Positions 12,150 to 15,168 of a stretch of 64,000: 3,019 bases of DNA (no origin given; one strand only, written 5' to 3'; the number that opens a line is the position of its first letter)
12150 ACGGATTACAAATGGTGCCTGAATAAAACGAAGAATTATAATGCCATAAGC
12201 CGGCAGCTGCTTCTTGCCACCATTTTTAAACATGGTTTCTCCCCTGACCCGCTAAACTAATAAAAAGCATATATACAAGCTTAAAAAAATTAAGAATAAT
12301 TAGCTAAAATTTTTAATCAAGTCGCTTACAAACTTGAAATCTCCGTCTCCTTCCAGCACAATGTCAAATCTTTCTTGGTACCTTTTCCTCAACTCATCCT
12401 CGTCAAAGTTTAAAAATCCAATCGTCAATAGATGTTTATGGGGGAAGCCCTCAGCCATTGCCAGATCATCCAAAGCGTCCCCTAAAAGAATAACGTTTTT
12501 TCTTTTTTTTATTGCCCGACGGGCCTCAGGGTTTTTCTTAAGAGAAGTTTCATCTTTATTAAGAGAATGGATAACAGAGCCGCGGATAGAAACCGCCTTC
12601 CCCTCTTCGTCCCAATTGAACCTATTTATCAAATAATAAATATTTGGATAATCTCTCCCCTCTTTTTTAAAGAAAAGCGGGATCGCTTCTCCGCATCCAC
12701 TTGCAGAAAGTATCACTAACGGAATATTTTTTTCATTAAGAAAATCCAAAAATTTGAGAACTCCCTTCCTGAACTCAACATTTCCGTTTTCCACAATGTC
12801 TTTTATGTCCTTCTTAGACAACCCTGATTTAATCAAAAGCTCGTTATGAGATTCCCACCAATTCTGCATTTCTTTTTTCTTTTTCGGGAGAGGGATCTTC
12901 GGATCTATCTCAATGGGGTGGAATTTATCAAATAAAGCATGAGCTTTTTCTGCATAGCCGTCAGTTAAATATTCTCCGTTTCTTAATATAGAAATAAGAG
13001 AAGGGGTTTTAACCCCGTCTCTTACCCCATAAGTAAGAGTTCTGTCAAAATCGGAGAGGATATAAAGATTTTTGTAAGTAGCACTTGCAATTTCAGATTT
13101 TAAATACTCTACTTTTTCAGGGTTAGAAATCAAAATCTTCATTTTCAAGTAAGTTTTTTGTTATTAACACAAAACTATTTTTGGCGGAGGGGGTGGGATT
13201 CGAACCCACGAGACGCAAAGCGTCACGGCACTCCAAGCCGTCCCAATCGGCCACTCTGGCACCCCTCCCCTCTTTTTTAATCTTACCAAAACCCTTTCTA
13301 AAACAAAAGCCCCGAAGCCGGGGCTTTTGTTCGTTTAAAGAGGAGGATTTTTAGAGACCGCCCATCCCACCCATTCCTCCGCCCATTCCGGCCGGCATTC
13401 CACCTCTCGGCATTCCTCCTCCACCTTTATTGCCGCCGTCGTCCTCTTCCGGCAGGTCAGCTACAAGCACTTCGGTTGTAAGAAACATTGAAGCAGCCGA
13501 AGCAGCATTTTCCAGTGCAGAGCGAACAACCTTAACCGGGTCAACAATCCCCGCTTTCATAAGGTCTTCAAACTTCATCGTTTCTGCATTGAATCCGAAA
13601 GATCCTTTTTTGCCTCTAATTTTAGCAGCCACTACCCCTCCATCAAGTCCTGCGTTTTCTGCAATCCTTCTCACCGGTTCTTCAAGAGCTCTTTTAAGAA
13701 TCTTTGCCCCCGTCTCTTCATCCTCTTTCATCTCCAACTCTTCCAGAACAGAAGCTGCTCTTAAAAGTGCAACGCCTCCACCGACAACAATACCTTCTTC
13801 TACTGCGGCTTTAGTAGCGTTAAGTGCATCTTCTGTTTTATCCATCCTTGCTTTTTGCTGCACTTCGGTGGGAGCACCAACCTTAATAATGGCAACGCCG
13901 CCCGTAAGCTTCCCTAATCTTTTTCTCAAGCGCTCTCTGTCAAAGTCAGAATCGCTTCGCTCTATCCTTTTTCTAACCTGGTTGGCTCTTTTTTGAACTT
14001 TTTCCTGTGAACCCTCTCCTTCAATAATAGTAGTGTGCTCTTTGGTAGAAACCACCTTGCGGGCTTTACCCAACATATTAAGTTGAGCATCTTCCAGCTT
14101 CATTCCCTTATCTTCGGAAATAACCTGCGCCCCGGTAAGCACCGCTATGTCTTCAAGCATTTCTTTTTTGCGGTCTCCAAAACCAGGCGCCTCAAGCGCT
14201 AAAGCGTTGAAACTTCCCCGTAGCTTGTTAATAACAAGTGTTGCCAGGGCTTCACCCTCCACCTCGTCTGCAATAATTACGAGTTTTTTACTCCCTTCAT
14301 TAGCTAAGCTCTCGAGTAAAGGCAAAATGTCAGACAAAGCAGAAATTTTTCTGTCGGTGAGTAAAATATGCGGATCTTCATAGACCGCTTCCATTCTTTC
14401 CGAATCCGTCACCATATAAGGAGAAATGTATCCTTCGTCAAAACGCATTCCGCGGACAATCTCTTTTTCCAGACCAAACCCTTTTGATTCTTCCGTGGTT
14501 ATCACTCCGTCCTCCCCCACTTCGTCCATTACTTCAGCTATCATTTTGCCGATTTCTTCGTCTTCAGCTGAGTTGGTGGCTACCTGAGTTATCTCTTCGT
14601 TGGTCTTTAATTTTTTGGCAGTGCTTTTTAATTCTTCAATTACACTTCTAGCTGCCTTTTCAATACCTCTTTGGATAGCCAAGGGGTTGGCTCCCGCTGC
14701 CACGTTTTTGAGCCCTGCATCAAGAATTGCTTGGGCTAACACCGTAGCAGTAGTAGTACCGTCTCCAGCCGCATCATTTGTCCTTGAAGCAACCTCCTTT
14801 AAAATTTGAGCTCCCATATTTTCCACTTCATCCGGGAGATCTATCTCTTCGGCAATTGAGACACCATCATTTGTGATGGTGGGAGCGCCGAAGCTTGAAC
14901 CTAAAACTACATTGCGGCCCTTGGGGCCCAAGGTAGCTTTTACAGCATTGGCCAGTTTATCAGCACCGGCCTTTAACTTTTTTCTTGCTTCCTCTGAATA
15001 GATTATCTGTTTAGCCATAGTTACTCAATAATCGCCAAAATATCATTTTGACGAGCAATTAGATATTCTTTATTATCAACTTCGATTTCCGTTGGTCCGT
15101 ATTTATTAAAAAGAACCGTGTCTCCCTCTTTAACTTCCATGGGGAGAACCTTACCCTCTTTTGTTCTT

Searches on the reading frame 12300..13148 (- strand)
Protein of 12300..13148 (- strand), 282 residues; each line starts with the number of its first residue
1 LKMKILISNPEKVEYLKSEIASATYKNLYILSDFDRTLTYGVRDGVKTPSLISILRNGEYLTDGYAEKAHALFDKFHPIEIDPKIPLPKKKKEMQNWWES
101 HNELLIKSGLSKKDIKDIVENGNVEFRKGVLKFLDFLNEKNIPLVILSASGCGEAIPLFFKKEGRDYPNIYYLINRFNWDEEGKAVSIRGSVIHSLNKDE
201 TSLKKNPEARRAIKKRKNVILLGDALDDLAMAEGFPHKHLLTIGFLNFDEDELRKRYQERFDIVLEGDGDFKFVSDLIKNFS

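Call 62: search_protein_families(library=pfam, proteins=[window:12300-13148:-], max_evalue=0.00001)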
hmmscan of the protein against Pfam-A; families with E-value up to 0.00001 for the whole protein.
window:12300-13148:- (282 aa): 1 family
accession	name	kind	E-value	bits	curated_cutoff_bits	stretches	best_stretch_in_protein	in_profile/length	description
PF05822.18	UMPH-1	-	5.6e-59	200.1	23.7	1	37-279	2-243/246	Pyrimidine 5'-nucleotidase (UMPH-1)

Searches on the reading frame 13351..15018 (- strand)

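Call 62: search_protein_families(library=pfam, proteins=[window:13351-15018:-], max_evalue=0.00001)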
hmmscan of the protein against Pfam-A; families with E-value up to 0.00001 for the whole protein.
window:13351-15018:- (555 aa): 1 family
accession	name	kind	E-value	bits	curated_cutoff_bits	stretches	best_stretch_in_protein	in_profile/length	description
PF00118.29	Cpn60_TCP1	-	3e-74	250.9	34.3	1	22-520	1-487/490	TCP-1/cpn60 chaperonin family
